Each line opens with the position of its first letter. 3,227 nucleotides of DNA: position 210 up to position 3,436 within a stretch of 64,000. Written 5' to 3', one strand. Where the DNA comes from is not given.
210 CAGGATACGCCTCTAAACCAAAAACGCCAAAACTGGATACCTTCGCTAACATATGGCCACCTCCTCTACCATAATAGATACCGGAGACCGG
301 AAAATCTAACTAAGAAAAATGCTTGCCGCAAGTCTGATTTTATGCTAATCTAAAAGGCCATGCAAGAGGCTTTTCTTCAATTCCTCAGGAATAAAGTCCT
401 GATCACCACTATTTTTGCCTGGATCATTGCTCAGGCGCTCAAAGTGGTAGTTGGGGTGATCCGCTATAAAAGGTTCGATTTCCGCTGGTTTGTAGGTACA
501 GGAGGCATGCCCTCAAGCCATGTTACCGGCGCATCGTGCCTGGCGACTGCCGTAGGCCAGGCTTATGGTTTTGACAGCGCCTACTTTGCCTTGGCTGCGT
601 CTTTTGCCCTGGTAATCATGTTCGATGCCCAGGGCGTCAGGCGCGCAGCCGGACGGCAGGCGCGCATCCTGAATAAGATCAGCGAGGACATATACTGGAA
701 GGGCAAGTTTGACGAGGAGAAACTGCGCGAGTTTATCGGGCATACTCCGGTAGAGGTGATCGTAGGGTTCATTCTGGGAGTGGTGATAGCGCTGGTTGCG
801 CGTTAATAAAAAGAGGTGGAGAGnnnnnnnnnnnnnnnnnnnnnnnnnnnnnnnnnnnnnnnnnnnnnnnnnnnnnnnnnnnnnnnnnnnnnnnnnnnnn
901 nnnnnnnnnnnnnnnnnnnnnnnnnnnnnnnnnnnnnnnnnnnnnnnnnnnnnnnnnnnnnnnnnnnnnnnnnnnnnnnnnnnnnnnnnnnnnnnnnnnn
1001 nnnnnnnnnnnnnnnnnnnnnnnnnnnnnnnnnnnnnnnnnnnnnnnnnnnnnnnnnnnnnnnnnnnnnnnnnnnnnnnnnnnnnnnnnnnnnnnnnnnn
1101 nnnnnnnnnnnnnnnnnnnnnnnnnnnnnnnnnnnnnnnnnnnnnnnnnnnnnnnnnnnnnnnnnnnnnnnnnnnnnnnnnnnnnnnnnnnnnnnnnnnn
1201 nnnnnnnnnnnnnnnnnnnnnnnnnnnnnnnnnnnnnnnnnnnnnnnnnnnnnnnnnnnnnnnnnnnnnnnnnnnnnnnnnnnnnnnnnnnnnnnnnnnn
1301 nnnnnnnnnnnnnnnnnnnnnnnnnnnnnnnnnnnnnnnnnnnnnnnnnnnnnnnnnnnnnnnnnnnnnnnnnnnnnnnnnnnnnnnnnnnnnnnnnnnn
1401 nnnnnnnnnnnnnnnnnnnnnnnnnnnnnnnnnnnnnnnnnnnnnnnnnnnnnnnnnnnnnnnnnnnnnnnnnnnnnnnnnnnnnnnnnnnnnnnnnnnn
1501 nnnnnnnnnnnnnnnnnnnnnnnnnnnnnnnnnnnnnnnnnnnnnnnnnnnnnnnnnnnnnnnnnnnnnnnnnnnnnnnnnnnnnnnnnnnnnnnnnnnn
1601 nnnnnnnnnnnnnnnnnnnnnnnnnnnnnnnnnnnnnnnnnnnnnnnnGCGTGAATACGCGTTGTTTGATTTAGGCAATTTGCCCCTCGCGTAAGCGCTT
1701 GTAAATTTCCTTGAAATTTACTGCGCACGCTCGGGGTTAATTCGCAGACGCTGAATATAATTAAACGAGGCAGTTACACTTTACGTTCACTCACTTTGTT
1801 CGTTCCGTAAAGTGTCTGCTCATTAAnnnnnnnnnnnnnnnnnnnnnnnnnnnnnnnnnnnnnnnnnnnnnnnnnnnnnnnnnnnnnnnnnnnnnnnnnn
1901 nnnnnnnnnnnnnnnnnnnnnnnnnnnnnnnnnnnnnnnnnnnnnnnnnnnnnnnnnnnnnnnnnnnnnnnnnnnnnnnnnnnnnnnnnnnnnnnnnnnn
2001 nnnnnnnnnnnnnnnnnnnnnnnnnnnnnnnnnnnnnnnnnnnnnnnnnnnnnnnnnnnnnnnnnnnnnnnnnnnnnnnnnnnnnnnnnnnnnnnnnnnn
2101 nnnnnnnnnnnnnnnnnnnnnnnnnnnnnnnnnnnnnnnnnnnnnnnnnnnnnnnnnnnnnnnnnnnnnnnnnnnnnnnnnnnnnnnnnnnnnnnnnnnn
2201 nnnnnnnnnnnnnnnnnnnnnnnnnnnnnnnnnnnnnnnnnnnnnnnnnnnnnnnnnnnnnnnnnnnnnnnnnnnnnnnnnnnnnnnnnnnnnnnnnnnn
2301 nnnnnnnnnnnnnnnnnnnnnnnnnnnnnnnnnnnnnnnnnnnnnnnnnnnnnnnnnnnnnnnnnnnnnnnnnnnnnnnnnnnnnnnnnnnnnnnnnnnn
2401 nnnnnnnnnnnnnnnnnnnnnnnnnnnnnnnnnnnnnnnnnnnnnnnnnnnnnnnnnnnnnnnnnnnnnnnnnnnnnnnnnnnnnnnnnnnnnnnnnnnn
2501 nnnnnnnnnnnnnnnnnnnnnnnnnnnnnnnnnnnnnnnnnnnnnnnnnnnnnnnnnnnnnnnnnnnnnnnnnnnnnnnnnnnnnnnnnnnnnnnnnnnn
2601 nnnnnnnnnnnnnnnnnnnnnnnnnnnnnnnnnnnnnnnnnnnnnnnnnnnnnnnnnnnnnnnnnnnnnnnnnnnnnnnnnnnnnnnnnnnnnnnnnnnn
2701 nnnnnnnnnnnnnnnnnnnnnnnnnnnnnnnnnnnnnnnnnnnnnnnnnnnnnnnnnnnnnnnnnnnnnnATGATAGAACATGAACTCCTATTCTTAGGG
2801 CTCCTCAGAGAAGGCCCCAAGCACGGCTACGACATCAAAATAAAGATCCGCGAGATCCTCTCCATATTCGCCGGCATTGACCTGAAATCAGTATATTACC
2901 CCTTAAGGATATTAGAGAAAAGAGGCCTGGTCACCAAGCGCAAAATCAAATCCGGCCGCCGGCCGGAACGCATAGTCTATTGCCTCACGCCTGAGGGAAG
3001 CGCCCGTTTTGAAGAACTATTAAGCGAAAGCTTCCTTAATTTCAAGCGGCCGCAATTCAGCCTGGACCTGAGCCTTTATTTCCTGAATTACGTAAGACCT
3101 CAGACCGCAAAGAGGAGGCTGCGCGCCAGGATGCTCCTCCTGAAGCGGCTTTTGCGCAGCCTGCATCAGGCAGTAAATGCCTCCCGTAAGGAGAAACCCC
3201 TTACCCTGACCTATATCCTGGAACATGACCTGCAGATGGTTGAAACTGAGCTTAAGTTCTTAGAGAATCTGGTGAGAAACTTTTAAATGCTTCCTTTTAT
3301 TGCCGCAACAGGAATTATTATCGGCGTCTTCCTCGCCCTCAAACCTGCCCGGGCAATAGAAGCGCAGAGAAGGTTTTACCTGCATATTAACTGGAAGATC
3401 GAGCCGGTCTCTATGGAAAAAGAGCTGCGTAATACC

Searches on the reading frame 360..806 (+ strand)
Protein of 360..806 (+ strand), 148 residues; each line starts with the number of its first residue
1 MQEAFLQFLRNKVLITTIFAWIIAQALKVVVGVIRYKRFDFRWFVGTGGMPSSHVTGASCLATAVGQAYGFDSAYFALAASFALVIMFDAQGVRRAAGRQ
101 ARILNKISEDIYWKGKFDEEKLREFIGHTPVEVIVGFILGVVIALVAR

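Call 50: search_protein_families(library=pfam, proteins=[window:360-806:+], max_evalue=0.001)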
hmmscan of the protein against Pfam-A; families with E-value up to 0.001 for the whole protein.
window:360-806:+ (148 aa): 1 family
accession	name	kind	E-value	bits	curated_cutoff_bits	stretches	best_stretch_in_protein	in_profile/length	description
PF02681.20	DUF212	-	2.3e-47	160.7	26.5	1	10-143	2-126/126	Divergent PAP2 family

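Call 70: find_encoding_contigs(protein=window:360-806:+, flank=10000, max_places=3)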
Protein window:360-806:+ (148 aa): 7 contigs read that carry it; 3 places shown.
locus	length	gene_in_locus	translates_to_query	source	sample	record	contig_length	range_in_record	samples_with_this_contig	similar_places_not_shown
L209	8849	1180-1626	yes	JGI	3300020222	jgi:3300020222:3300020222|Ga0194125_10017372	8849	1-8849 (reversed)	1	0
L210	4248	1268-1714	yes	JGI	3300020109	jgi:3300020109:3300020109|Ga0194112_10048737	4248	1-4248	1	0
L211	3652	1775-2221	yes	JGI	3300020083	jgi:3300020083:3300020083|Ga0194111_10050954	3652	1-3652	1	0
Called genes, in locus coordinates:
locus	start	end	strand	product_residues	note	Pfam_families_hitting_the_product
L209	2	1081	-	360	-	?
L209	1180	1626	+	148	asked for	PF02681:DUF212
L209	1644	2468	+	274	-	PF01476:LysM, PF03734:YkuD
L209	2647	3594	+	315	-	PF03255:ACCA, PF01039:Carboxyl_trans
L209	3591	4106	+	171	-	PF03551:PadR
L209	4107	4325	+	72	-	-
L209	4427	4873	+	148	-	PF01047:MarR, PF12802:MarR_2, PF13463:HTH_27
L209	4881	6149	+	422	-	PF02321:OEP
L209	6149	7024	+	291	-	PF25917:BSH_RND (weak), PF25954:Beta-barrel_RND_2, PF25990:Beta-barrel_YknX (faint), PF25989:YknX_C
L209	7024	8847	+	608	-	?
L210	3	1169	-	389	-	?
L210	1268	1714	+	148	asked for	PF02681:DUF212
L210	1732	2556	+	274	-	PF01476:LysM, PF03734:YkuD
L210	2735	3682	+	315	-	PF03255:ACCA, PF01039:Carboxyl_trans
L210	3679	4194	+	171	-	PF03551:PadR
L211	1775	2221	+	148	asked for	PF02681:DUF212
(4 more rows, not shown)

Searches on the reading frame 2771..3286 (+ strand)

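Call 50: search_protein_families(library=pfam, proteins=[window:2771-3286:+], max_evalue=0.001)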
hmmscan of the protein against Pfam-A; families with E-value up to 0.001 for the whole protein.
window:2771-3286:+ (171 aa): 3 families
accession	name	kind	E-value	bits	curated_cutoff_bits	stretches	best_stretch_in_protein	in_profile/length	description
PF03551.20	PadR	-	1.4e-12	47.9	27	1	9-82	2-75/75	Transcriptional regulator PadR-like family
PF13601.12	HTH_34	-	0.00047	20.7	27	0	44-84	34-73/80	Winged helix DNA-binding domain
PF14557.12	AphA_like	-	0.00092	19.4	27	0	7-167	15-173/174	Putative AphA-like transcriptional regulator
